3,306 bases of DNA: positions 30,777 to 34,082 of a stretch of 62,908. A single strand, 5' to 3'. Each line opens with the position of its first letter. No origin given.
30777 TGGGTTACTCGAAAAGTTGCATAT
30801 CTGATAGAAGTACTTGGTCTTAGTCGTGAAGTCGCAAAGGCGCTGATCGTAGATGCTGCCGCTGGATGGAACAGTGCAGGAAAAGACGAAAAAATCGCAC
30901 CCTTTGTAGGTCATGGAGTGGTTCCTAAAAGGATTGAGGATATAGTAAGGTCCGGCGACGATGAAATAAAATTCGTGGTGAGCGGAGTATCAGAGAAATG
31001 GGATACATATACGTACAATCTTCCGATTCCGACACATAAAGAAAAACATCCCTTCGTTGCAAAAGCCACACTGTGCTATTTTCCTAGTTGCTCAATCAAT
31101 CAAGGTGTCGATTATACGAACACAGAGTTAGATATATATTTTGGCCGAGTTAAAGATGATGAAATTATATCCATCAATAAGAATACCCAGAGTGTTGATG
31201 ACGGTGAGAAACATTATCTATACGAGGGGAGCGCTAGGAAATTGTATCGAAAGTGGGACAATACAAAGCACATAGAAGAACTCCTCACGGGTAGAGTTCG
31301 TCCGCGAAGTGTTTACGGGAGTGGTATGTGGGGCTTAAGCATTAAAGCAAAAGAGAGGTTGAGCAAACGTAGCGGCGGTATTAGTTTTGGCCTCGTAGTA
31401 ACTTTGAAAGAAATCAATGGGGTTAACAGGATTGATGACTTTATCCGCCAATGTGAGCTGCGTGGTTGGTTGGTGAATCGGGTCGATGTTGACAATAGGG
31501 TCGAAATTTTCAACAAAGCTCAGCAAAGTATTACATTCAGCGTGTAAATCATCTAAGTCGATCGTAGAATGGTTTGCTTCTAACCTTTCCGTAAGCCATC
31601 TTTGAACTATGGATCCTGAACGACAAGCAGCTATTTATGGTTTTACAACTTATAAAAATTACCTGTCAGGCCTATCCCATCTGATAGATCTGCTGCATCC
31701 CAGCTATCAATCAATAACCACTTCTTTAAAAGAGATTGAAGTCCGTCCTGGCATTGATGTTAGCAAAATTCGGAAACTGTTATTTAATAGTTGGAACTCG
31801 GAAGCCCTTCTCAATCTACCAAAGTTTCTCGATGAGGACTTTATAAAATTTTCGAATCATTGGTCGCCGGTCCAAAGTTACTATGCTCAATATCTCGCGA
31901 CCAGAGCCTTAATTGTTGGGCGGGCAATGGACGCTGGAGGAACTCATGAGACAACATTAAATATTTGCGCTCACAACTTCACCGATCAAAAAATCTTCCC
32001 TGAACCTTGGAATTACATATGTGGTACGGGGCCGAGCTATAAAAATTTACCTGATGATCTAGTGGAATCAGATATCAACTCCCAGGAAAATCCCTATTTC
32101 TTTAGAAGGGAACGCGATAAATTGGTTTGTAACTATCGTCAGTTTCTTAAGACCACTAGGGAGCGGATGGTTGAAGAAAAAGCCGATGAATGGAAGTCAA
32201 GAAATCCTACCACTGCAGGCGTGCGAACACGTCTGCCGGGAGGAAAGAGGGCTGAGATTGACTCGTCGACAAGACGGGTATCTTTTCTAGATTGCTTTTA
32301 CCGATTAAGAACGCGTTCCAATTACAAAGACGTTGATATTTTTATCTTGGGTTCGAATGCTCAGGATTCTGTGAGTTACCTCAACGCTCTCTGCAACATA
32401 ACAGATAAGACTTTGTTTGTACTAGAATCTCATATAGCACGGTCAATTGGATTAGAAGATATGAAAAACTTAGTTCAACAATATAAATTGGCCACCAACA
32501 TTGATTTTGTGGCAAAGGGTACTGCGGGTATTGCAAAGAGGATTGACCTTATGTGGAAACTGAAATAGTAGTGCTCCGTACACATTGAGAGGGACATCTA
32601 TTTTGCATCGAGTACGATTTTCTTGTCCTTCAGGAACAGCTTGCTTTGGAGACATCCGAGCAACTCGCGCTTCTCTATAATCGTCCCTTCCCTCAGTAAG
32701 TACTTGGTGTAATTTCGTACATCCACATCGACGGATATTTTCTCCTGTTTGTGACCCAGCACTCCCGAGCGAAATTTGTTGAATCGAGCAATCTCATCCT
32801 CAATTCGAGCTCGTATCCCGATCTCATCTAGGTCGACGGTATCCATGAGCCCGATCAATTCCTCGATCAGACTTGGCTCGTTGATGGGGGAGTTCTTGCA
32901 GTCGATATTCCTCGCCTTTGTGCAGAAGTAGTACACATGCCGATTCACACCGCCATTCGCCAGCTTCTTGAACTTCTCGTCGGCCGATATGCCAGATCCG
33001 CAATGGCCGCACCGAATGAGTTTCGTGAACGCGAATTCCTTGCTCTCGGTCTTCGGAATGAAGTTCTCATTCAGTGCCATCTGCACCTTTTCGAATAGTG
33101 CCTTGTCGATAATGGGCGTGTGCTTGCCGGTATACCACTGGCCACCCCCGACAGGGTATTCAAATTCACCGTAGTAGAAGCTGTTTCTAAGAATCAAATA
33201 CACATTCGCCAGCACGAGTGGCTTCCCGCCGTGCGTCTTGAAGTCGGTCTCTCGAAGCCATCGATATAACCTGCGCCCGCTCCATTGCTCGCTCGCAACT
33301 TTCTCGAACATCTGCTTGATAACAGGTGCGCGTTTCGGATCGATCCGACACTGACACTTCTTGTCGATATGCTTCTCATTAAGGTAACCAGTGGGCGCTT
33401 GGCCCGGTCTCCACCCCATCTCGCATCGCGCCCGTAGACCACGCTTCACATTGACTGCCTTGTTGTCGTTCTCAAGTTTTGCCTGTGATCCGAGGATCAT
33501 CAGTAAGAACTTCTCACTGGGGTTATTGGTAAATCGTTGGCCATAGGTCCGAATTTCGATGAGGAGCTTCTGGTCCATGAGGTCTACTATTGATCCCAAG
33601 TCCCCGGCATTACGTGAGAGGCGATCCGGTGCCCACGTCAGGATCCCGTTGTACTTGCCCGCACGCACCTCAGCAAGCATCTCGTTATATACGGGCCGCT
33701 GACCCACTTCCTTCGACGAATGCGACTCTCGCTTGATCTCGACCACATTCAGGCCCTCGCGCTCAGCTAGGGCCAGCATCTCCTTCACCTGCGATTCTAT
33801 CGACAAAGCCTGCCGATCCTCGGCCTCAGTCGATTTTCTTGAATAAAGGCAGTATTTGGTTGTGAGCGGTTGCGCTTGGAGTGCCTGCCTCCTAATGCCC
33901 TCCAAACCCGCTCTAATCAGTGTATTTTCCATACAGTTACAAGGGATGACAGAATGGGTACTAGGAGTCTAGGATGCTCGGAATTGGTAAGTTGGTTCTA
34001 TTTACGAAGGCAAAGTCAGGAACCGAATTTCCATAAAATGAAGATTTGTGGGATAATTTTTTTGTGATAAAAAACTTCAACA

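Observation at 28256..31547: Translationally coupled AAA+ ATPase and cytoplasmic S8 serine protease (IetAS-like pair) in a CPR-like genome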

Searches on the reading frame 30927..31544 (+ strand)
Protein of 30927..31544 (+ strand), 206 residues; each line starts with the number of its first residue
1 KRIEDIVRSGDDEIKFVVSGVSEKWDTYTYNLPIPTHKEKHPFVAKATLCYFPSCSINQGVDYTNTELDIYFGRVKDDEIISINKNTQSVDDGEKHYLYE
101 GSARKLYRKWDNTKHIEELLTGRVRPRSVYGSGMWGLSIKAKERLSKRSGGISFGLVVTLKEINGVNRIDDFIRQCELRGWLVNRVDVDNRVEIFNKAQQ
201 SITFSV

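Call 47: predict_structure(alignment_id=A3)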
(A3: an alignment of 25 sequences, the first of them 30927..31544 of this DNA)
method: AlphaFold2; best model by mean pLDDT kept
length: 206 residues; sequences in the alignment: 25
mean_pLDDT: 56.4   pTM: 0.56
mean pLDDT of the five models: 56.4, 55.9, 52.3, 51.6, 34.7
residues with pLDDT >= 90: 0; 70-90: 52; 50-70: 81; < 50: 73
segments of 3 or more residues with pLDDT < 50: 1-10, 54-63, 86-111, 181-206
pLDDT, mean of each block of 10 residues (from residue 1): 29 62 63 84 71 42 53 79 52 37 42 58 74 77 57 65 71 66 29 33 29
secondary structure, 60 per line:
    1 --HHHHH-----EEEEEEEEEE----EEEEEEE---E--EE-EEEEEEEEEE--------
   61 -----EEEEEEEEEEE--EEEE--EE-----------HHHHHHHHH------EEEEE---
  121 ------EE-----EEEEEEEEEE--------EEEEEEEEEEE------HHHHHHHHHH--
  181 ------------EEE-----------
elements in order: H3-7 E13-22 E27-33 E43-52 E66-76 E79-82 H98-106 E113-117 E134-143 E152-162 H169-178 E193-195

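Call 53: fold_search(model_id=the predicted structure, library=pdb)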
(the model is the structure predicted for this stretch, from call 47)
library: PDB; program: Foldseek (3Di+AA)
matches with E <= 10: 1096; with E <= 0.001: 0
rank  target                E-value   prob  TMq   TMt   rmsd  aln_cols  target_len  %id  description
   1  1laj_B                5.9e-03  0.89  0.28  0.30  15.8       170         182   15  The Structure of Tomato Aspermy Virus by X-Ray Crystallography (released 2002-11-27)
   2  1laj_A                8.8e-03  0.91  0.31  0.36  14.9       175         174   13  The Structure of Tomato Aspermy Virus by X-Ray Crystallography (released 2002-11-27)
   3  8c38_C                2.6e-02  0.85  0.33  0.38   8.9       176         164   12  Contracted cowpea chlorotic mottle virus (released 2023-10-18)
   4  3jci                  2.9e-02  0.28  0.23  0.24  14.3       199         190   10  2.9 Angstrom Resolution Cryo-EM 3-D Reconstruction of Close-packed PCV2 Virus-like Particles (released 2016-02-03)
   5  8c38_I                3.0e-02  0.82  0.31  0.36   8.6       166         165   13  Contracted cowpea chlorotic mottle virus (released 2023-10-18)
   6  6ilj_A                3.6e-02  0.38  0.25  0.20  12.6       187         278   13  Cryo-EM structure of Echovirus 6 complexed with its attachment receptor CD55 at PH 5.5 (released 2019-05-15)
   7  1za7_B                5.3e-02  0.60  0.30  0.35   9.8       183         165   14  The crystal structure of salt stable cowpea cholorotic mottle virus at 2.7 angstroms resolution. (released 2006-03-21)
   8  6iln_A                5.6e-02  0.38  0.25  0.21  11.5       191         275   14  Cryo-EM structure of full Echovirus 6 particle at PH 5.5 (released 2019-05-15)
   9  7dpf_1                5.6e-02  0.25  0.22  0.18  12.6       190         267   13  Cryo-EM structure of Coxsackievirus B1 mature virion (released 2021-05-05)
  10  1yc6_1                6.3e-02  0.75  0.33  0.41   8.8       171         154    9  Crystallographic Structure of the T=1 Particle of Brome Mosaic Virus (released 2005-01-18)
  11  7eel_H                7.5e-02  0.85  0.35  0.47   6.7       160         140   11  Cyanophage Pam1 capsid asymmetric unit (released 2021-10-20)
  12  6voc_B                7.5e-02  0.69  0.32  0.38   9.0       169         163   11  icosahedral symmetry reconstruction of brome mosaic virus (RNA 3+4) (released 2020-05-20)
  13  7dn2_1                7.9e-02  0.72  0.31  0.45   7.2       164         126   12  Acidic stable capsid structure of Helicobacter pylori bacteriophage KHP30 (released 2021-10-27)
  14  7pe2_AA               8.4e-02  0.66  0.31  0.37   9.2       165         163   11  Cryo-EM structure of BMV-derived VLP expressed in E. coli (eVLP) (released 2022-03-02)
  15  7pe1_AA               8.9e-02  0.75  0.34  0.41   9.1       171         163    9  Cryo-EM structure of BMV-derived VLP expressed in E. coli and assembled in the presence of tRNA (tVLP) (released 2022-03-02)
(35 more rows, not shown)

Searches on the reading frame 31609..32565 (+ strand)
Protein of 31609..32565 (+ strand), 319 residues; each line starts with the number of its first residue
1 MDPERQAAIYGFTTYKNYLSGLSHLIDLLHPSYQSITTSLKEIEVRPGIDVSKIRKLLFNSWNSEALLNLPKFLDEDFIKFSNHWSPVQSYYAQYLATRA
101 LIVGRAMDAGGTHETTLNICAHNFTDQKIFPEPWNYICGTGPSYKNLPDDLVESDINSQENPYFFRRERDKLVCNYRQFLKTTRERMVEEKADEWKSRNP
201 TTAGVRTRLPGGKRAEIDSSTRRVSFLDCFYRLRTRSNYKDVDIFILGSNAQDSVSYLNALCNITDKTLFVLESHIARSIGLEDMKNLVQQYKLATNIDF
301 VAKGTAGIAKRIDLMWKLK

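Call 4: search_protein_families(library=padloc, proteins=[window:31609-32565:+], max_evalue=0.01)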
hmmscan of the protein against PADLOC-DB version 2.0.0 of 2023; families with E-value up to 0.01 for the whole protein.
window:31609-32565:+ (319 aa): 0 families

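Call 5: search_protein_families(library=pfam, proteins=[window:31609-32565:+], max_evalue=0.01)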
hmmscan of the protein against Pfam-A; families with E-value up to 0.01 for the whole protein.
window:31609-32565:+ (319 aa): 0 families

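Call 6: search_protein_families(library=ncbifam, proteins=[window:31609-32565:+], max_evalue=0.01)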
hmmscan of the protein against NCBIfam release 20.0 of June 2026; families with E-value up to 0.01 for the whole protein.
window:31609-32565:+ (319 aa): 0 families

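Call 34: search_protein_families(library=pfam, proteins=[window:31609-32565:+], max_evalue=1)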
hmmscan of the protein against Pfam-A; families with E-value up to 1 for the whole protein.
window:31609-32565:+ (319 aa): 0 families

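Call 35: search_protein_families(library=phrogs, proteins=[window:31609-32565:+], max_evalue=0.01)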
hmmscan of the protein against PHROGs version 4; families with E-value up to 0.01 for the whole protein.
window:31609-32565:+ (319 aa): 0 families

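Call 68: find_homologous_proteins(query=window:31609-32565:+, max_evalue=0.001)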
Query window:31609-32565:+ (319 aa): 31 proteins with E <= 0.001 among 671 candidates.
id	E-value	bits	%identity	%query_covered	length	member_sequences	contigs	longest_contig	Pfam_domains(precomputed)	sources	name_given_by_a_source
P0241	1.5e-215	732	100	100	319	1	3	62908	-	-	-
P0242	1.2e-155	536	72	99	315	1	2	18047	-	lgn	-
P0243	1.2e-147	509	70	97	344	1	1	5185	-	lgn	-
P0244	1.5e-144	499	70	97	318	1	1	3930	-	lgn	-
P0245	7.1e-128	444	63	97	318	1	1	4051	-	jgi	jgi:hypothetical protein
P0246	8.6e-125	434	62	97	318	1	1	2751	-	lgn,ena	-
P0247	6.8e-110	385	62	88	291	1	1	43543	-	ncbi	-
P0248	5.2e-104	366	52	96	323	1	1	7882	-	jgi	-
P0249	2.0e-96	341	50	97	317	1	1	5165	-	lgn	-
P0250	1.2e-95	338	51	96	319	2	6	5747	-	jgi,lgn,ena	-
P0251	2.5e-95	337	47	96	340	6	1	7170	-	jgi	jgi:hypothetical protein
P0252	3.2e-94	334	50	96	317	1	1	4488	-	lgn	-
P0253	1.3e-93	332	50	97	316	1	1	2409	-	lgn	-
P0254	1.3e-93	332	50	97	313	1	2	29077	-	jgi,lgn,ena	-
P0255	2.0e-93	331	51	96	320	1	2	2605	-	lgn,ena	-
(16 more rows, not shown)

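Call 69: find_encoding_contigs(protein=P0247, flank=6000, max_places=1)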
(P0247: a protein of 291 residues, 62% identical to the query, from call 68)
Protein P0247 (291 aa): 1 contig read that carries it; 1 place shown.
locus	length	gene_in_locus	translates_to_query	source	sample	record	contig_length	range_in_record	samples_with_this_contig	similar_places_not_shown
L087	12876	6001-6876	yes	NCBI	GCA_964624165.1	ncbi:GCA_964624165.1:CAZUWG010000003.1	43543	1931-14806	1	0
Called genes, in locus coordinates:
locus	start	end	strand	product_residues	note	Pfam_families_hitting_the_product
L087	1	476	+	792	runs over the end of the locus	PF02739:5_3_exonuc_N, PF01367:5_3_exonuc, PF00476:DNA_pol_A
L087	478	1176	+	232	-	-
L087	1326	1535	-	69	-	-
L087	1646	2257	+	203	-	PF00765:Autoind_synth (weak)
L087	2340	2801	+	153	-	PF00588:SpoU_methylase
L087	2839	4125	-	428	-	PF08245:Mur_ligase_M, PF02875:Mur_ligase_C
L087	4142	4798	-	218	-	PF01330:RuvA_N, PF14520:HHH_5, PF07499:RuvA_C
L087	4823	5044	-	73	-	-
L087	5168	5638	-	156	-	-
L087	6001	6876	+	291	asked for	-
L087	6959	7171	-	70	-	-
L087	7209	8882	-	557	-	PF01565:FAD_binding_4, PF02913:FAD-oxidase_C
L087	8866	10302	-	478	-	PF07731:Cu-oxidase_2 (weak), PF07732:Cu-oxidase_3, PF13473:Cupredoxin_1 (faint)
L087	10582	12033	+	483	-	PF03193:RsgA_GTPase (faint), PF00005:ABC_tran, PF02463:SMC_N (faint), PF13191:AAA_16 (faint), PF13401:AAA_22 (faint), PF13304:AAA_21 (faint), PF00005:ABC_tran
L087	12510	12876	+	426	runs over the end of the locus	PF00270:DEAD, PF04851:ResIII (weak), PF00271:Helicase_C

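Call 70: find_encoding_contigs(protein=P0254, flank=6000, max_places=1)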
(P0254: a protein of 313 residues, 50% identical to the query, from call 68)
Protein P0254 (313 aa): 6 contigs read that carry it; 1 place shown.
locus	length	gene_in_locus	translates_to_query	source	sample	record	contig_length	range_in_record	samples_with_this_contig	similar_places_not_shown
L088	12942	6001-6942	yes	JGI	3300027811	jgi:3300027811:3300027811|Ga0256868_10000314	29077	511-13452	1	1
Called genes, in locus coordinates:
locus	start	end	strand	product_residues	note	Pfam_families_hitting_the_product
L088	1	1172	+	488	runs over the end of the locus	PF01943:Polysacc_synt, PF13440:Polysacc_synt_3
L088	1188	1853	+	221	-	PF01966:HD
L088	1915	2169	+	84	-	-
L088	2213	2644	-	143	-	-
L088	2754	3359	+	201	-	PF01726:LexA_DNA_bind, PF00717:Peptidase_S24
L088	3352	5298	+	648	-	PF13588:HSDR_N_2, PF02384:N6_Mtase, PF07669:Eco57I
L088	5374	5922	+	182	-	PF00574:CLP_protease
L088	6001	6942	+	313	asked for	-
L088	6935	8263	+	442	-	PF01420:Methylase_S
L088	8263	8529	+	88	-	-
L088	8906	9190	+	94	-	-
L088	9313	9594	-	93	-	PF23477:zf_Tbcl_2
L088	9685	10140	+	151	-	PF00254:FKBP_C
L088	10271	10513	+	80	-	PF15919:HicB_lk_antitox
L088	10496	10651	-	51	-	-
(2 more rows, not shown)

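Call 71: find_encoding_contigs(protein=P0242, flank=6000, max_places=1)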
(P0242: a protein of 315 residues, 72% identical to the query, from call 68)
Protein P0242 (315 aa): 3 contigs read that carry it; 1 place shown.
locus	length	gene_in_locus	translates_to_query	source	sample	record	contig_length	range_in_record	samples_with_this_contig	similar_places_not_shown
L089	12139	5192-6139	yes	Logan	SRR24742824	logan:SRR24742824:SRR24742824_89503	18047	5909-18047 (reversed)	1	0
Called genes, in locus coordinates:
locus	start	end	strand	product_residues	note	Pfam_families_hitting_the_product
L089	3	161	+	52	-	?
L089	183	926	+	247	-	PF00121:TIM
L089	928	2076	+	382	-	PF00162:PGK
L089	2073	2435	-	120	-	PF11969:DcpS_C, PF01230:HIT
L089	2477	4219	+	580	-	PF01368:DHH, PF17768:RecJ_OB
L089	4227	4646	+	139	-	PF00075:RNase_H, PF13456:RVT_3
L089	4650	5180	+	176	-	PF00293:NUDIX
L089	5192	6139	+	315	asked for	-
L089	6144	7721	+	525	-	PF13567:DUF4131, PF03772:Competence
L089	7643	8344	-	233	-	PF02777:Sod_Fe_C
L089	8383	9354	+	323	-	-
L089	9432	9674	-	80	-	PF00830:Ribosomal_L28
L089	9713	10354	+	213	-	PF02163:Peptidase_M50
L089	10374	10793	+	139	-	PF12666:PrgI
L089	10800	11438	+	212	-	PF26593:TraC-like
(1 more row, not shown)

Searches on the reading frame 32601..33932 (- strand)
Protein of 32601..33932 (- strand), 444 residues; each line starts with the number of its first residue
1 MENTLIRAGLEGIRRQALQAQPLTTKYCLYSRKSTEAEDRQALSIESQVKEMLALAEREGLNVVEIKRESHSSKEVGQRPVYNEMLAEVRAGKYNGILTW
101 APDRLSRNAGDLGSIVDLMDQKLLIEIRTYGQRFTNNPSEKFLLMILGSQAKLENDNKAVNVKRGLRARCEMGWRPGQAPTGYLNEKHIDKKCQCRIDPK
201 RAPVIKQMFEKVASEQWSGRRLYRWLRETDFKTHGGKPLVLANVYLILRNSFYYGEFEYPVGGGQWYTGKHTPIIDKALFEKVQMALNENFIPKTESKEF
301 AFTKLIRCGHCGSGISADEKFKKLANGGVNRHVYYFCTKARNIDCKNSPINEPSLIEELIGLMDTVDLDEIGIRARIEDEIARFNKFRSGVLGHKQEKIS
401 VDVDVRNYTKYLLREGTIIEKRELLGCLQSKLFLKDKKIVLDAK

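Call 4: search_protein_families(library=padloc, proteins=[window:32601-33932:-], max_evalue=0.01)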
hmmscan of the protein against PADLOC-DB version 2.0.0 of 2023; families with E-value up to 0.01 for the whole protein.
window:32601-33932:- (444 aa): 0 families

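Call 5: search_protein_families(library=pfam, proteins=[window:32601-33932:-], max_evalue=0.01)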
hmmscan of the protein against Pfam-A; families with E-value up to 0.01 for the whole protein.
window:32601-33932:- (444 aa): 3 families
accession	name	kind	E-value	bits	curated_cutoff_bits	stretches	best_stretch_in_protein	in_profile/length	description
PF00239.26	Resolvase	-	2.2e-20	73.7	23.3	1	29-173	3-143/145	Resolvase, N terminal domain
PF07508.19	Recombinase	-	1.9e-14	54.2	21.1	1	199-290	1-102/102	Recombinase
PF13408.12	Zn_ribbon_recom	-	1.6e-07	32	25.3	1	302-358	2-52/58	Recombinase zinc beta ribbon domain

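Call 6: search_protein_families(library=ncbifam, proteins=[window:32601-33932:-], max_evalue=0.01)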
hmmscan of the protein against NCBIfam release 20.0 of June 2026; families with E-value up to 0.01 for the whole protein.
window:32601-33932:- (444 aa): 6 families
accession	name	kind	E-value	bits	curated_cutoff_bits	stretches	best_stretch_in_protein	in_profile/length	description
NF047343.1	SCCmet_CcrB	equivalog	4.6e-36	124.6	900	1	27-347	9-341/542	cassette chromosome recombinase CcrB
NF041201.1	recomb_XisF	equivalog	7.4e-22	77.9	375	1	77-357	44-347/465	fdxN element excision recombinase XisF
NF047347.1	SCCmet_CcrC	equivalog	2e-16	59.6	900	1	25-255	3-236/558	cassette chromosome recombinase CcrC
NF047344.1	SCCmet_CcrA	equivalog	1.9e-12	47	700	1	30-355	7-313/442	cassette chromosome recombinase CcrA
NF049883.1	resolv_YneB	equivalog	1.4e-10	41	175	1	28-178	3-151/211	YneB family resolvase-like protein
NF033518.0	transpos_IS607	equivalog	0.00038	20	110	1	20-108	47-133/187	IS607 family transposase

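Call 35: search_protein_families(library=phrogs, proteins=[window:32601-33932:-], max_evalue=0.01)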
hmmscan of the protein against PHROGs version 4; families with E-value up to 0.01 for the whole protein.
window:32601-33932:- (444 aa): 2 families
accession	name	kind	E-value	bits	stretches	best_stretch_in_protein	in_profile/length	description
phrog_95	-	integration and excision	1.7e-64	219.6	1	20-374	83-444/651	integrase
phrog_125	-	DNA, RNA and nucleotide metabolism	1.3e-20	75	1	21-238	16-212/254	DNA invertase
